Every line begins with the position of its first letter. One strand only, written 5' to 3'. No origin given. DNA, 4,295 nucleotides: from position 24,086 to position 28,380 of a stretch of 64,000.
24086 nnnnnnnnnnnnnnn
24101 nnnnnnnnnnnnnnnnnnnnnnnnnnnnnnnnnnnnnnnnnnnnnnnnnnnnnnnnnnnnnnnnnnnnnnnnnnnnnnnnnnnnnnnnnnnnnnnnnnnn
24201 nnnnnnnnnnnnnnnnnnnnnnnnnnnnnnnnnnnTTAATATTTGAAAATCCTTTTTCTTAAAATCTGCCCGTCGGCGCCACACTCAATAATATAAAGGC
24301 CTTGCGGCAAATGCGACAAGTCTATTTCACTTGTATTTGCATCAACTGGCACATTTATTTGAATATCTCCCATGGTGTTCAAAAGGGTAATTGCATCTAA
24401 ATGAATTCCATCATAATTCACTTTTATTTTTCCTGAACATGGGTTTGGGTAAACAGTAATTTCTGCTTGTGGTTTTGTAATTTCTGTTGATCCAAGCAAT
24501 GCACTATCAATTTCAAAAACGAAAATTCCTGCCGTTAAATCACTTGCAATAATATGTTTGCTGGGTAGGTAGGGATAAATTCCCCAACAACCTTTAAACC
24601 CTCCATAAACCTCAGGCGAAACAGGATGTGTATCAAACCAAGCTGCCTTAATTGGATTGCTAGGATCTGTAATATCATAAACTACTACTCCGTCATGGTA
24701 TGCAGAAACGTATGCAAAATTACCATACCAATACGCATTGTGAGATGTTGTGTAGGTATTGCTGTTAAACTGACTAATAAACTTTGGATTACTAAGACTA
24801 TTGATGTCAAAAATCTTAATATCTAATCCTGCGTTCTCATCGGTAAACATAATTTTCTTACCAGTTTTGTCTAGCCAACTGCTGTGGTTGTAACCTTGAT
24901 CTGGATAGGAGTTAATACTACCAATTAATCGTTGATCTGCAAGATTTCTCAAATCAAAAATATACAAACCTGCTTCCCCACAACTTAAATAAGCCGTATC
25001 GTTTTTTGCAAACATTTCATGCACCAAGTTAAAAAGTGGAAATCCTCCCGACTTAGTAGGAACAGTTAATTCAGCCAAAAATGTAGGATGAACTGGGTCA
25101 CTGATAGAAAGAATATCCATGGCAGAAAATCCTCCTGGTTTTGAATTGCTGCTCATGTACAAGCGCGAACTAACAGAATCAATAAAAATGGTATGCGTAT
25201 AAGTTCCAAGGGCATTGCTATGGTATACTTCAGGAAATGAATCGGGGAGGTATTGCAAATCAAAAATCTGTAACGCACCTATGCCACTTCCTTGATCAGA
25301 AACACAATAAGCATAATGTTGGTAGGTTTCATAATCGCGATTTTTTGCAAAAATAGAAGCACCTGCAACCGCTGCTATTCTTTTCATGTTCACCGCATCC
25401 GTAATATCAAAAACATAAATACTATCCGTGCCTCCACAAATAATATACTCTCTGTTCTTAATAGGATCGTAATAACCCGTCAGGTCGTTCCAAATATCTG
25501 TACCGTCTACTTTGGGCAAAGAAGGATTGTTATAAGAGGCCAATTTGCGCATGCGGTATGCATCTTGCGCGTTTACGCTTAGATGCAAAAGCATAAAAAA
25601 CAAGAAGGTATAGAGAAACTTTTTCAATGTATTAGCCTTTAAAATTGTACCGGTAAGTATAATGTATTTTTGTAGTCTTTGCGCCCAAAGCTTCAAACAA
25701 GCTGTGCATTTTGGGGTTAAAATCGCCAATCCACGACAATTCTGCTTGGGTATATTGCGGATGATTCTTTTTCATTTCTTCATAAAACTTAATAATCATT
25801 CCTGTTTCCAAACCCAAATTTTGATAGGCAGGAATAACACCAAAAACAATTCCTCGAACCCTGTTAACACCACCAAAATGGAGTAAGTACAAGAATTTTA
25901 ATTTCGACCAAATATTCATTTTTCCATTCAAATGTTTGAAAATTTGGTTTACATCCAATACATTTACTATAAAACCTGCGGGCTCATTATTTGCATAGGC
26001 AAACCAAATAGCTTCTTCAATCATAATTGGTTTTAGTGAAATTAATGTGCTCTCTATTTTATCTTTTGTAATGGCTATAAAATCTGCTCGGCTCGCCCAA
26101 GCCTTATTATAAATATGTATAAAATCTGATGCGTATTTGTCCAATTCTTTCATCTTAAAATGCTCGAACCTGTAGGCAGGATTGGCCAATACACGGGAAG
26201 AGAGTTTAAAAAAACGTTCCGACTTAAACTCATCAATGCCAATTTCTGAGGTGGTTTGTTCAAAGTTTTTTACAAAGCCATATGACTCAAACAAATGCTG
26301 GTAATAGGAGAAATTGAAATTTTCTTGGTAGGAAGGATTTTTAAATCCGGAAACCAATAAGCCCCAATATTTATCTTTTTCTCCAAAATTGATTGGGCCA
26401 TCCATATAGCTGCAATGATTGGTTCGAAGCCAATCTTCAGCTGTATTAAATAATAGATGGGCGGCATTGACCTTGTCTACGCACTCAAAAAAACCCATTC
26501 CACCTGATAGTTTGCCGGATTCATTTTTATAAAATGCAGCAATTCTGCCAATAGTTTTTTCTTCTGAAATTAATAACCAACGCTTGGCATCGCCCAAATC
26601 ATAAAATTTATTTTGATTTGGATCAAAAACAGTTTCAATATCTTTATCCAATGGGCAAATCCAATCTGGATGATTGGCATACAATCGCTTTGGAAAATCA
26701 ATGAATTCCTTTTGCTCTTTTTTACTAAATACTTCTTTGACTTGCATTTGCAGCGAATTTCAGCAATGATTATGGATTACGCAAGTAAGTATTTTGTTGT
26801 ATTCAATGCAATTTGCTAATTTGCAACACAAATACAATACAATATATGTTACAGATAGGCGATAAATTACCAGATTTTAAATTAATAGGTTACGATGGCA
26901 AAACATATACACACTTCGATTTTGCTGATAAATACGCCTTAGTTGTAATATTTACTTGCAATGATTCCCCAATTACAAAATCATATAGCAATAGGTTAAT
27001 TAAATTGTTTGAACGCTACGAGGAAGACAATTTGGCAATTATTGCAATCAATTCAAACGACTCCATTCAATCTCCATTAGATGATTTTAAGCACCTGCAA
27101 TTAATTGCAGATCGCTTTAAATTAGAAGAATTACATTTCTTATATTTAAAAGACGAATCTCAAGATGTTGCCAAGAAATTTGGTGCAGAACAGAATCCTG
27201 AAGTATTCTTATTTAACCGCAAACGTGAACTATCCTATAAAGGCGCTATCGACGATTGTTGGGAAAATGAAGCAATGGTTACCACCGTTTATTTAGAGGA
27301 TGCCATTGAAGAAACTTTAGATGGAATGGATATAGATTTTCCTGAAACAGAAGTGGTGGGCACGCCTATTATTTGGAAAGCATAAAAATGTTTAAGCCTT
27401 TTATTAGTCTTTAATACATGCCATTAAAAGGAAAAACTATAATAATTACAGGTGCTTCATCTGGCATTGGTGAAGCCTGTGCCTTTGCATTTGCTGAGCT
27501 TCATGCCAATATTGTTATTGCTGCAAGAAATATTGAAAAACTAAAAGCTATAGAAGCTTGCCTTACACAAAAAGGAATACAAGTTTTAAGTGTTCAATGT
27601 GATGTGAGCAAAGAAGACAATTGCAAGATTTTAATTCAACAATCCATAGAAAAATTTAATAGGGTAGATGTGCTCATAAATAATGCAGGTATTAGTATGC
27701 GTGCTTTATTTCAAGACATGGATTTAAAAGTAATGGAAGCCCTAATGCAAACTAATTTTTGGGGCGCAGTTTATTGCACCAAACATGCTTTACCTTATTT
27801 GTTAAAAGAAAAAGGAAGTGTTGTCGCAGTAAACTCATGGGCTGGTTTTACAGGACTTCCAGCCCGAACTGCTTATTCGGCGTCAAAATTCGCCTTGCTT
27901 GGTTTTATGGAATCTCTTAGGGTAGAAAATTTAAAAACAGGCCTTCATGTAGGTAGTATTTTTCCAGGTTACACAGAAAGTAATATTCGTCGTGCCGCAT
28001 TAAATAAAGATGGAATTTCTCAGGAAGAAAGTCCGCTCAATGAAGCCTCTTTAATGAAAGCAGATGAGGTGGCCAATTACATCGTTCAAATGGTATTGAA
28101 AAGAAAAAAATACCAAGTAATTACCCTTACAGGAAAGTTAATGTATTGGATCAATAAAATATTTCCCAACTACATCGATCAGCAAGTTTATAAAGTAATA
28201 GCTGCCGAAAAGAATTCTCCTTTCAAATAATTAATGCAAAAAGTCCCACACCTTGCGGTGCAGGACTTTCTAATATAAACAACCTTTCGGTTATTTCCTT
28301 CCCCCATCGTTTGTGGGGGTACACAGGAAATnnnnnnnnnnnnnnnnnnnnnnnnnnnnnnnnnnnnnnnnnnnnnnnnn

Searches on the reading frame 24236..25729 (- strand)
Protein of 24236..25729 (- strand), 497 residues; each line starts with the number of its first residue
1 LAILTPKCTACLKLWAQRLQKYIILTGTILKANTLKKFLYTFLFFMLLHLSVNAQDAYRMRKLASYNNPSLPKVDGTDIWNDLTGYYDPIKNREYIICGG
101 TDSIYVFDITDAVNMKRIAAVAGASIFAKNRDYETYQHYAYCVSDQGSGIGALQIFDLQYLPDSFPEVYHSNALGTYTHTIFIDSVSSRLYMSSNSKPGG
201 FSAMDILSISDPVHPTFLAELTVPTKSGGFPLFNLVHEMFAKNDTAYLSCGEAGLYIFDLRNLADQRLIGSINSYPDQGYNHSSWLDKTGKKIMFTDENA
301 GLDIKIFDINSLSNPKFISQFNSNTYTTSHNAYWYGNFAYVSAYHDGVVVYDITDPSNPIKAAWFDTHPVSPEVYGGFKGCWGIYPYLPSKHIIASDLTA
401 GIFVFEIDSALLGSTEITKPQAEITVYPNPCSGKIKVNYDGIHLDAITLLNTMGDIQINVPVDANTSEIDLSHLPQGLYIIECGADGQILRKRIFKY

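Call 25: search_protein_families(library=pfam, proteins=[window:24236-25729:-], max_evalue=0.0001)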
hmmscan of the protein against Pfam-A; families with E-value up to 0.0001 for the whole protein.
window:24236-25729:- (497 aa): 1 family
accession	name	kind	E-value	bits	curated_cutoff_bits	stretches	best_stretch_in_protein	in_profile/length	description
PF18962.6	Por_Secre_tail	-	5.6e-11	43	27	1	426-492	1-72/75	Secretion system C-terminal sorting domain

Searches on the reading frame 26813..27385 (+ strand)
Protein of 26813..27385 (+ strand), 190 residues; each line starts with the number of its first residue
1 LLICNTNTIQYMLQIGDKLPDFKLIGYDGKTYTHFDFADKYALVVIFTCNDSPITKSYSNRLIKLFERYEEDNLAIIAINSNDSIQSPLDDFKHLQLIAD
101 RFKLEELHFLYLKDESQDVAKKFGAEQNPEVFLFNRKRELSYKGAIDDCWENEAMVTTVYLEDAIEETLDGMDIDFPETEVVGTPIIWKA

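Call 25: search_protein_families(library=pfam, proteins=[window:26813-27385:+], max_evalue=0.0001)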
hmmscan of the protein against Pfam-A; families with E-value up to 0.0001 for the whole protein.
window:26813-27385:+ (190 aa): 3 families
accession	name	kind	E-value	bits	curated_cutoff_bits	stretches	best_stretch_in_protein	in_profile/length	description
PF00578.27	AhpC-TSA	-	1.3e-15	57.9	26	1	15-142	1-123/124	AhpC/TSA family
PF08534.16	Redoxin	-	4.4e-13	49.7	26.6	1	15-148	2-136/148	Redoxin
PF13905.12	Thioredoxin_8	-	5.2e-06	27.1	27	1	41-139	3-93/94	Thioredoxin-like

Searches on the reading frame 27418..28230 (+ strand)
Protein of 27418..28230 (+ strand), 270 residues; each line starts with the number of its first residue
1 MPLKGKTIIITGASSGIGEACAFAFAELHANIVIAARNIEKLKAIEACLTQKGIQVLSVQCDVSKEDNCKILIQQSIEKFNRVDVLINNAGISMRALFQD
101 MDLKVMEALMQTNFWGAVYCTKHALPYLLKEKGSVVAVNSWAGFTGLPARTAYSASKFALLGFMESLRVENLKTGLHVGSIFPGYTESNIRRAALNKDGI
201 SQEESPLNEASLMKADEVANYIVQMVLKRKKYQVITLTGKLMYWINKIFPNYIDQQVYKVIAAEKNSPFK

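Call 25: search_protein_families(library=pfam, proteins=[window:27418-28230:+], max_evalue=0.0001)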
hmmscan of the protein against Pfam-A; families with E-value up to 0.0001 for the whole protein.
window:27418-28230:+ (270 aa): 3 families
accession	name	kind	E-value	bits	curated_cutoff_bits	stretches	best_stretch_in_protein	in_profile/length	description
PF00106.31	adh_short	-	7.4e-53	179.4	26.6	1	6-194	1-190/195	short chain dehydrogenase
PF13561.12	adh_short_C2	-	6.2e-39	134.4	27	1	12-231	1-222/236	Enoyl-(Acyl carrier protein) reductase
PF08659.16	KR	-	1.6e-16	61.2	22.6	1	7-173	2-169/180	KR domain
